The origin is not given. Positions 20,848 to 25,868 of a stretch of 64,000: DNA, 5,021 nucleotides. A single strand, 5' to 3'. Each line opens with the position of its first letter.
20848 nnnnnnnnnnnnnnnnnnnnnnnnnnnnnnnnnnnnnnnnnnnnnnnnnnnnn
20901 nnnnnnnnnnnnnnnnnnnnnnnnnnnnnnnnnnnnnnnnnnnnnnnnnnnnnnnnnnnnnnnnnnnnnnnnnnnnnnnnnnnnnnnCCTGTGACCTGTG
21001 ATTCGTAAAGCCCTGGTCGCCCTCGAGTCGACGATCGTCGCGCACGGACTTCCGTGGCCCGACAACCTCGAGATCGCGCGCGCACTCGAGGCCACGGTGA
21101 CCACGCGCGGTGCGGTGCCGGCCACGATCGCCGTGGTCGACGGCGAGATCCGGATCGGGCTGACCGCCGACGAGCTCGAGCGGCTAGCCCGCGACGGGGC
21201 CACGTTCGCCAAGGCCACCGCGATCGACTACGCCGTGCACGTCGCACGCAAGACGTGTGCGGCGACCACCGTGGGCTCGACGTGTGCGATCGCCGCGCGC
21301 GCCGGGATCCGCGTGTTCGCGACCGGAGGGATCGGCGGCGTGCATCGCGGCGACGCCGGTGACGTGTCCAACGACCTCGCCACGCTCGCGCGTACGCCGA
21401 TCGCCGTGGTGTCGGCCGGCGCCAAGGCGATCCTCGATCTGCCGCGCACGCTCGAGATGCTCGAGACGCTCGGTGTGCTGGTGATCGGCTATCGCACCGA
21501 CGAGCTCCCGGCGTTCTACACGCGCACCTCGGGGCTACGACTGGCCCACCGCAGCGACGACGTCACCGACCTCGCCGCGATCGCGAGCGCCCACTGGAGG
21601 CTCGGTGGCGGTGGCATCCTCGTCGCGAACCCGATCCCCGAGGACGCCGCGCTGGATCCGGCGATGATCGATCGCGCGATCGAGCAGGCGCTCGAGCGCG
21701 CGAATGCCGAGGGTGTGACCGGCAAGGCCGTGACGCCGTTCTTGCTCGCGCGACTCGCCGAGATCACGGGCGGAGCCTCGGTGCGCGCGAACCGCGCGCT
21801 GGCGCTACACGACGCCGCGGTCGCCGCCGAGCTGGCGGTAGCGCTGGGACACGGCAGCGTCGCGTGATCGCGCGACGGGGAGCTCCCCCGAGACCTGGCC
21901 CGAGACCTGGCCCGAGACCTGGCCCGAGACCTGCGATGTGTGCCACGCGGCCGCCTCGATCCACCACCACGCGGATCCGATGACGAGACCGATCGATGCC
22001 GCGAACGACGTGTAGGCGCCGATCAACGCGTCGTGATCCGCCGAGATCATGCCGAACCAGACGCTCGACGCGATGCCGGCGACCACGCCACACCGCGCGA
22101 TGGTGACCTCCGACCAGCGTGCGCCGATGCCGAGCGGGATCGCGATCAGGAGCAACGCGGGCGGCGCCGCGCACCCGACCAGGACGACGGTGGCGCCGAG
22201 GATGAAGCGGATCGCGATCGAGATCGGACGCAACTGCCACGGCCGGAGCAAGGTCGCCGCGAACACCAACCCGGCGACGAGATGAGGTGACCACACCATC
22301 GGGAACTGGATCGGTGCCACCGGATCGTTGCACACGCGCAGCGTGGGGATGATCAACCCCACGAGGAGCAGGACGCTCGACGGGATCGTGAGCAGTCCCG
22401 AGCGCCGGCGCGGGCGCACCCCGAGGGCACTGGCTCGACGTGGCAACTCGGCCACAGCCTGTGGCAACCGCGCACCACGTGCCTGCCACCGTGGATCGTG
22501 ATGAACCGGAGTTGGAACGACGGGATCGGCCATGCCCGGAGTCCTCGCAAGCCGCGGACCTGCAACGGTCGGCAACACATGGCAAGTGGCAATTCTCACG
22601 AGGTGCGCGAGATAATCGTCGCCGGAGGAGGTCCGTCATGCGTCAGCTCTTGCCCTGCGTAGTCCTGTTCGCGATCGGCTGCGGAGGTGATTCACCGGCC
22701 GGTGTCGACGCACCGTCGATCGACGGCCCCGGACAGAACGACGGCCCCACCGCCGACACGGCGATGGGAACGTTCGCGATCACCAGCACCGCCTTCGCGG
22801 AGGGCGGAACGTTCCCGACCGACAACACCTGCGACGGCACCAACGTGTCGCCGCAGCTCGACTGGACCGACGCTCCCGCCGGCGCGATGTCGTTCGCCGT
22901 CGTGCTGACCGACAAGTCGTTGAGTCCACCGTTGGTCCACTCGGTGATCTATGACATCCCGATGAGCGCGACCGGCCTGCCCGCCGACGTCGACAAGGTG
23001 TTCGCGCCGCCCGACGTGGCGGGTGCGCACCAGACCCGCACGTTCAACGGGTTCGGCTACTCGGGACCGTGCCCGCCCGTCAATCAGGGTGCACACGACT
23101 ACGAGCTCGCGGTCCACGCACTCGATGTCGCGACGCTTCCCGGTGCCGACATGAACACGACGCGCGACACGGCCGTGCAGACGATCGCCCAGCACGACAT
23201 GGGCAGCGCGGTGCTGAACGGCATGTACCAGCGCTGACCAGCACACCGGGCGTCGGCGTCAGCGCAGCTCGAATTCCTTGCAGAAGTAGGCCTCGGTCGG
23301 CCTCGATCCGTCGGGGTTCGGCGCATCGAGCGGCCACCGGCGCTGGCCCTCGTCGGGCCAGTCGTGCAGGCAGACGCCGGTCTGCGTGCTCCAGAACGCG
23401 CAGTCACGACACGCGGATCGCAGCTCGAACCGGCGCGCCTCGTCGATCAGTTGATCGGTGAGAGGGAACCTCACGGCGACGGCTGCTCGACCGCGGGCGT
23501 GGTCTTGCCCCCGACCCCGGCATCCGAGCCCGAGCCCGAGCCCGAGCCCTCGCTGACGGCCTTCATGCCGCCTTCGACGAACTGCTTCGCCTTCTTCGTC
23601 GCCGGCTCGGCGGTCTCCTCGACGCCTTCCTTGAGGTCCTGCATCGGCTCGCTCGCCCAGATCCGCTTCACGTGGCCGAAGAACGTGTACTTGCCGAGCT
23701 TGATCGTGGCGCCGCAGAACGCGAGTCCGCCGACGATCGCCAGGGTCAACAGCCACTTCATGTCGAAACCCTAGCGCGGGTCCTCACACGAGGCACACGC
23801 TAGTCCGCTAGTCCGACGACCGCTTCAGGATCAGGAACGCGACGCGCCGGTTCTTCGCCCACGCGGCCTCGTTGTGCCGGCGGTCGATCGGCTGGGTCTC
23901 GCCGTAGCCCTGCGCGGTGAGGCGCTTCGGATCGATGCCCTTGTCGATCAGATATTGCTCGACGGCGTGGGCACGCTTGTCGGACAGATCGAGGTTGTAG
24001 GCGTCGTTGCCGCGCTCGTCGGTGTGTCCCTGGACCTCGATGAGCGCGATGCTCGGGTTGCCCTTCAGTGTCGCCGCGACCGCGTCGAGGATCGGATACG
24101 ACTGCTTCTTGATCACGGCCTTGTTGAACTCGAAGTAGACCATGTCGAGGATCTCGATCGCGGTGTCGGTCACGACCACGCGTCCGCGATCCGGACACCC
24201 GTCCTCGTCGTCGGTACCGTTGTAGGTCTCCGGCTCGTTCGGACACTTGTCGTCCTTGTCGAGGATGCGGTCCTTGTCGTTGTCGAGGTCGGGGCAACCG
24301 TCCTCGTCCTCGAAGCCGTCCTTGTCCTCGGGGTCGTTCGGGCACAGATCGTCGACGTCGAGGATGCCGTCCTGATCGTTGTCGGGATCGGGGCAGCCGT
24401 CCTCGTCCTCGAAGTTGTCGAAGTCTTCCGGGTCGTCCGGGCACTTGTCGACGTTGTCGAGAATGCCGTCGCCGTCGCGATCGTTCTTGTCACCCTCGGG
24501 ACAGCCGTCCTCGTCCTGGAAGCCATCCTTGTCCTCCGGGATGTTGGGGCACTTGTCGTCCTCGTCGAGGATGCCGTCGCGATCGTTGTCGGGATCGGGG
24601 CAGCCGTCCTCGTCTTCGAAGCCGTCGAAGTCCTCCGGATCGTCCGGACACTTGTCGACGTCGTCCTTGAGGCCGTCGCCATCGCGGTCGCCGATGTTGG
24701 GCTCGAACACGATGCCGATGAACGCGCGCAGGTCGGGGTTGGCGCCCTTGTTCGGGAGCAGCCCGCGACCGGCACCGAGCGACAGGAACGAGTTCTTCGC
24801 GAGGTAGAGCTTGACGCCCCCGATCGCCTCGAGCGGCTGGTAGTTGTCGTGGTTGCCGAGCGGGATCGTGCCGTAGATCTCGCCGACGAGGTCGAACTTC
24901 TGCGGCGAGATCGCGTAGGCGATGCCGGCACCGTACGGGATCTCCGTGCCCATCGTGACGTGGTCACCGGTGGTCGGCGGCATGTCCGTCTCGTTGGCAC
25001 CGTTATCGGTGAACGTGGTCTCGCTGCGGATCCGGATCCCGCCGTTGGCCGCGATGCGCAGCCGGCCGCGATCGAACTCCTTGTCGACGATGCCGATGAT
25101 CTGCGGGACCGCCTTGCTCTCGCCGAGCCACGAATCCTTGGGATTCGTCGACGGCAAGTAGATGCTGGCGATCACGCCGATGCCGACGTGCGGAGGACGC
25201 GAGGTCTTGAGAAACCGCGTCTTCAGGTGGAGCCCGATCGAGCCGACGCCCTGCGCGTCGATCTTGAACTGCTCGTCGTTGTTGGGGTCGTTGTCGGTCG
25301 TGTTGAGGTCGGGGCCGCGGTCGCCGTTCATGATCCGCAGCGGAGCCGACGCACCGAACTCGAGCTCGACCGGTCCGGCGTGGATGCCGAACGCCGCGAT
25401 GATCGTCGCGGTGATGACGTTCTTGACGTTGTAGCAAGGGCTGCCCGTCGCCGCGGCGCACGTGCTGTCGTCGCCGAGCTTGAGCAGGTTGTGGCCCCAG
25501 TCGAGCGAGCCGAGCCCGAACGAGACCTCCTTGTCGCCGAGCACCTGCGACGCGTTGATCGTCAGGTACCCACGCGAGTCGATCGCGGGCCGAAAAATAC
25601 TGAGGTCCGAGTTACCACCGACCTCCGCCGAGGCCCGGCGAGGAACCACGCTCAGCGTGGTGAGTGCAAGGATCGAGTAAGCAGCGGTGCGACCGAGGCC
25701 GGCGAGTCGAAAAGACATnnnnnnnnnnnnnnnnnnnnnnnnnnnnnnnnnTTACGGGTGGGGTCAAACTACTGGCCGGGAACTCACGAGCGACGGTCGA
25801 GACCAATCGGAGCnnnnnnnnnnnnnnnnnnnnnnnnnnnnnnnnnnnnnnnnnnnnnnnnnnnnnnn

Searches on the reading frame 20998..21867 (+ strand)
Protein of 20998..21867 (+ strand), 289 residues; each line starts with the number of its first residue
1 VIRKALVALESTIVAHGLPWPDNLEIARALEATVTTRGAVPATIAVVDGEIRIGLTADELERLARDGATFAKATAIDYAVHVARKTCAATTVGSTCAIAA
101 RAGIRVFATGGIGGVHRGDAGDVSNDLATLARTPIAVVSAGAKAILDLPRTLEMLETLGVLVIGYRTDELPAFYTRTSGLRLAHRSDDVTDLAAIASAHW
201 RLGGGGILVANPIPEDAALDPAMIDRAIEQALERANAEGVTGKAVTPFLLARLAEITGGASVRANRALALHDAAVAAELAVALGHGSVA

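Call 55: search_protein_families(library=pfam, proteins=[window:20998-21867:+], max_evalue=0.001)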
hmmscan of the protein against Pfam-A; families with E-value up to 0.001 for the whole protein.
window:20998-21867:+ (289 aa): 1 family
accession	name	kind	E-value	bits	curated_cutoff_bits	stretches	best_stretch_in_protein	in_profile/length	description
PF04227.17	Indigoidine_A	-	3.4e-109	365.1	25.2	1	4-282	10-291/291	Indigoidine synthase A like protein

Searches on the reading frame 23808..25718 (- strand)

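Call 55: search_protein_families(library=pfam, proteins=[window:23808-25718:-], max_evalue=0.001)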
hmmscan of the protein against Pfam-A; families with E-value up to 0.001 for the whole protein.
window:23808-25718:- (636 aa): 1 family
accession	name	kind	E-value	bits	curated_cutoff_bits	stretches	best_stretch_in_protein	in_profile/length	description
PF00691.25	OmpA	-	9.6e-24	84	27.2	1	528-624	1-98/98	OmpA family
